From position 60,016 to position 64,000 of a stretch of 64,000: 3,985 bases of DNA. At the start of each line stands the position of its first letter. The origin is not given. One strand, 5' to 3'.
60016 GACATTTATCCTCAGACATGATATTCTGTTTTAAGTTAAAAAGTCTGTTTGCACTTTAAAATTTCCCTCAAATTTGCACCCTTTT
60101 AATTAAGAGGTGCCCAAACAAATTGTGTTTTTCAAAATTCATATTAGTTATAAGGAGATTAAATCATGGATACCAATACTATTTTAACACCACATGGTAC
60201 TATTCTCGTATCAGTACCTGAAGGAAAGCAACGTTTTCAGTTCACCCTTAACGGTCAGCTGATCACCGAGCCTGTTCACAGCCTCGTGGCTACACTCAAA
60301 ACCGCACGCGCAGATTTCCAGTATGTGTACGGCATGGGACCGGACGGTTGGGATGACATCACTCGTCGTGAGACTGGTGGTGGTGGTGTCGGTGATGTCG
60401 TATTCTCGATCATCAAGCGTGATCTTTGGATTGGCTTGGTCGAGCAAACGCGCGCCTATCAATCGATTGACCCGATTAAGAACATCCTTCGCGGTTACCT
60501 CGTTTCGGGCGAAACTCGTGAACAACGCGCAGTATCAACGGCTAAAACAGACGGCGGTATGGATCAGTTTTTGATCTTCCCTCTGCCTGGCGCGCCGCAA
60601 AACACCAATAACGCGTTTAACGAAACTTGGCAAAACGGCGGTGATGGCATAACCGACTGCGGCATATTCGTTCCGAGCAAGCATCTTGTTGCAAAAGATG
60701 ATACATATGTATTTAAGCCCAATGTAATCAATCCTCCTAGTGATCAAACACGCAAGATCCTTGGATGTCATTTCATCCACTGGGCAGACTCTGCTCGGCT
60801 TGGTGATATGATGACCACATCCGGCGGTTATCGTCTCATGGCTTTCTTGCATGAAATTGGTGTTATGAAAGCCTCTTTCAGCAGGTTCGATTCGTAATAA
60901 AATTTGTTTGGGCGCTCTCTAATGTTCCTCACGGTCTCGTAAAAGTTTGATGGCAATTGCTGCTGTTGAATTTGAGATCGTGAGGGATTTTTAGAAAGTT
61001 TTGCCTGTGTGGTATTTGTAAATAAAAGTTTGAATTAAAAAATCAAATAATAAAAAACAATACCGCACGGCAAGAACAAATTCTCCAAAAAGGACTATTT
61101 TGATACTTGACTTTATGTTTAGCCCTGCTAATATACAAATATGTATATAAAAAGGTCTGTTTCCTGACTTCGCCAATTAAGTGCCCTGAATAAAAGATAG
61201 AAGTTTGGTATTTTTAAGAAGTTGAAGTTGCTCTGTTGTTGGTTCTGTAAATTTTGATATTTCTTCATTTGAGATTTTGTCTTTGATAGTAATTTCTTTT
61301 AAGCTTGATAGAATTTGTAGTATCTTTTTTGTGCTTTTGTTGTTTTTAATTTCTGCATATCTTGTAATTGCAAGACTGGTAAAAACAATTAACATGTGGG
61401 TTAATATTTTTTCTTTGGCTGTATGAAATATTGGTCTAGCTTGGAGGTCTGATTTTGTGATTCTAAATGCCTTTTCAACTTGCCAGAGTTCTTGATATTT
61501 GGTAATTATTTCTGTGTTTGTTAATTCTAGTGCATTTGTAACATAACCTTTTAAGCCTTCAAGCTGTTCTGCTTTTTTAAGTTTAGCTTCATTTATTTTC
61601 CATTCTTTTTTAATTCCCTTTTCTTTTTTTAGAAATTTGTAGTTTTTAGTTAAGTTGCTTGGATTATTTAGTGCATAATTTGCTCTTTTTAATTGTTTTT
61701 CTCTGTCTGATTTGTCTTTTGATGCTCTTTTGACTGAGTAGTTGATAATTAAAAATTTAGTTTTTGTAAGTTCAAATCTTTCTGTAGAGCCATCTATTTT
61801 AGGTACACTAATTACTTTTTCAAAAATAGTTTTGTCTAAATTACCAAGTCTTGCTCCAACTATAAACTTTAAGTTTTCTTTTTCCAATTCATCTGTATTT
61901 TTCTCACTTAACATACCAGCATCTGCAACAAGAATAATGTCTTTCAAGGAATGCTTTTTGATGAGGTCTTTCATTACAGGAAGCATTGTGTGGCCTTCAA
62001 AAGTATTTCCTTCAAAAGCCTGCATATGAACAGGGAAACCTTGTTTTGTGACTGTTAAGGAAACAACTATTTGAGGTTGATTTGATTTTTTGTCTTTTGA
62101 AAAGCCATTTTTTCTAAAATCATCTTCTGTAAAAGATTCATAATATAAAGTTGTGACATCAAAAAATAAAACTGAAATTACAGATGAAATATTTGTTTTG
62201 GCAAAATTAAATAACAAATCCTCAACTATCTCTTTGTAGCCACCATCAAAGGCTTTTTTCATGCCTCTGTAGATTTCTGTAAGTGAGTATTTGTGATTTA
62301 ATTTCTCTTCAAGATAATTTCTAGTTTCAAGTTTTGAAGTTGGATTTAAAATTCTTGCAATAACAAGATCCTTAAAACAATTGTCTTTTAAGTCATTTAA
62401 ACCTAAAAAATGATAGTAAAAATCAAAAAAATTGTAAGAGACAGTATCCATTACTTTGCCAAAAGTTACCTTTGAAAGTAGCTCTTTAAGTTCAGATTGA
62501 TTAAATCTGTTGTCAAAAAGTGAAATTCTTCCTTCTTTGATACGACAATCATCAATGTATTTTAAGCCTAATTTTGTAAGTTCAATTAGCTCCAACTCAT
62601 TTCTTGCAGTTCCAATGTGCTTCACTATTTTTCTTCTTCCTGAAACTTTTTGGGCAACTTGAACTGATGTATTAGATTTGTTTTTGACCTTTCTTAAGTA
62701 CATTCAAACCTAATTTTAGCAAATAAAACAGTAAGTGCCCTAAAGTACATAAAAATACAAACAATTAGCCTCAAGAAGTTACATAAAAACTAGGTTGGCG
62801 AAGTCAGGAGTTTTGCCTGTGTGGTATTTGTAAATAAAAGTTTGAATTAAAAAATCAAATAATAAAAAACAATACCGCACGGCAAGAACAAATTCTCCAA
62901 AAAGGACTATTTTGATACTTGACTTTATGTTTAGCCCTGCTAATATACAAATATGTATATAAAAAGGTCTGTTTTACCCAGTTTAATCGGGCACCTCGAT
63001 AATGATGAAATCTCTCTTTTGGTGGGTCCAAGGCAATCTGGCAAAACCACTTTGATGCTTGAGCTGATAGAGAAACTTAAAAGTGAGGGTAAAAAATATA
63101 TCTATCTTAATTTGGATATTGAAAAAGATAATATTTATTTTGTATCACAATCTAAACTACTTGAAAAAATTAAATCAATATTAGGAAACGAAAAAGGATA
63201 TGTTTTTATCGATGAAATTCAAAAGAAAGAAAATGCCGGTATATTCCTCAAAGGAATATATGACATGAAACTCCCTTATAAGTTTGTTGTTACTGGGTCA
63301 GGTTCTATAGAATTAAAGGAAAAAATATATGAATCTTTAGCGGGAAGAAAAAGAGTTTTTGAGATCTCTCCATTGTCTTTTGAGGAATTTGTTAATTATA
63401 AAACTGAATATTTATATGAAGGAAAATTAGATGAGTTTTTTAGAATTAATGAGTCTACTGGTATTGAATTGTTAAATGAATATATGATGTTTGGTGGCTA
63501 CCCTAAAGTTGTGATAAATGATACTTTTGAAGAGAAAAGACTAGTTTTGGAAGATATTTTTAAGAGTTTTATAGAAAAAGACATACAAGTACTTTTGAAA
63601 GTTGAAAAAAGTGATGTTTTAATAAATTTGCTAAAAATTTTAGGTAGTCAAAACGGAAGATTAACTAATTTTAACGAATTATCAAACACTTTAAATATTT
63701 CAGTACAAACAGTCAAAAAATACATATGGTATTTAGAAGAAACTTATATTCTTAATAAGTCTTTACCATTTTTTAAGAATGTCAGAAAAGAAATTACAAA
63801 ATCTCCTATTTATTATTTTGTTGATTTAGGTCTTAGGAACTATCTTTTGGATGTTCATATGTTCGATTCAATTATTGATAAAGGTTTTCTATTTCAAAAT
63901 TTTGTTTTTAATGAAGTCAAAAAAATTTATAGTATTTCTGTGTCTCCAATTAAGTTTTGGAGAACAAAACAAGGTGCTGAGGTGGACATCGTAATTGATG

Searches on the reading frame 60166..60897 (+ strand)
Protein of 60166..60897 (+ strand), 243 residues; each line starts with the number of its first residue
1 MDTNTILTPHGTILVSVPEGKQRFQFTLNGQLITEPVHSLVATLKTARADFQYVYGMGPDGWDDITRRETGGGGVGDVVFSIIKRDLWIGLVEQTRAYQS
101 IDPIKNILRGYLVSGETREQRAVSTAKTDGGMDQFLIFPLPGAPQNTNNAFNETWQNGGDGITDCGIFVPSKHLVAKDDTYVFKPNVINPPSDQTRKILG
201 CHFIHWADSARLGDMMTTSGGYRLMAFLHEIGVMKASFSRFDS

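Call 20: find_encoding_contigs(protein=window:60166-60897:+, flank=5000, max_places=10)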
Protein window:60166-60897:+ (243 aa): no gene with exactly this product is on record in the collection.

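Call 50: search_protein_families(library=pfam, proteins=[window:60166-60897:+], max_evalue=0.01)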
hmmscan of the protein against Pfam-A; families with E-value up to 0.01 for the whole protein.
window:60166-60897:+ (243 aa): 0 families

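Call 81: find_related_loci(query=window:60166-60897:+, collection=metagenome_contigs, flank=4000)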
Query window:60166-60897:+ (243 aa) in metagenome_contigs; peptide patterns used: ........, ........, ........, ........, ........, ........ (x = any residue, [..] = any of these).
63 stretches matched a pattern, but none encodes a relative of the query by tblastn (E <= 1e-3).

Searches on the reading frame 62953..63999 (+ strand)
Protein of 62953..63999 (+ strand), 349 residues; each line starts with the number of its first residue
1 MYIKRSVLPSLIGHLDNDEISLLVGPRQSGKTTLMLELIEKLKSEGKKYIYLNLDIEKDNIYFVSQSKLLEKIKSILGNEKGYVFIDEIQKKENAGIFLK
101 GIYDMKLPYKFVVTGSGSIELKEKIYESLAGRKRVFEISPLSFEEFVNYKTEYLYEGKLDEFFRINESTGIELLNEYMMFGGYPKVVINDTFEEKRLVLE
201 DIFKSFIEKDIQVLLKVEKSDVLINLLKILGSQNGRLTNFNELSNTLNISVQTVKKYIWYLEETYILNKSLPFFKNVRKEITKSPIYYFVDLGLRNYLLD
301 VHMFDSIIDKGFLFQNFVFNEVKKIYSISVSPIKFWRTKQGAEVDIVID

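Call 50: search_protein_families(library=pfam, proteins=[window:62953-63999:+], max_evalue=0.01)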
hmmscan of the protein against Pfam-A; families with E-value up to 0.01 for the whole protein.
seq(349 aa): 12 families
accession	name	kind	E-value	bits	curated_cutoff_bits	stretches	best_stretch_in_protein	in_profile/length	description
PF13173.12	AAA_14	-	2.7e-33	115.2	27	1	18-146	2-128/129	AAA domain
PF13635.12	DUF4143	-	2.7e-31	108.9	28.1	1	208-348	1-145/160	Domain of unknown function (DUF4143)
PF01637.24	ATPase_2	-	2.6e-08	34.4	33.2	1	16-89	18-90/225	ATPase domain predominantly from Archaea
PF13401.12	AAA_22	-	0.00033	21.4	27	1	17-90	4-65/130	AAA domain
PF08279.18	HTH_11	-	0.00069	19.9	25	1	225-264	4-42/55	HTH domain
PF14516.12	AAA_35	-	0.00086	18.7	27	1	24-73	37-85/331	AAA-like domain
PF20720.3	nSTAND3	-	0.00087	19.5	27.2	1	8-58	7-56/155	Novel STAND NTPase 3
PF16575.11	CLP1_P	-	0.0012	19.2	26.6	1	25-61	1-37/188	mRNA cleavage and polyadenylation factor CLP1 P-loop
PF03029.23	ATP_bind_1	-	0.0019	18.4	27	1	24-61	2-39/240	Conserved hypothetical ATP binding protein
PF00004.35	AAA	-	0.0034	18.3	21.2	1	22-91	2-68/131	ATPase family associated with various cellular activities (AAA)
PF12775.13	AAA_7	-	0.0055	16.7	25.8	0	15-90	30-110/181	P-loop containing dynein motor region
PF13412.12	HTH_24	-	0.0096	15.9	21.9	0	225-258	7-38/48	Winged helix-turn-helix DNA-binding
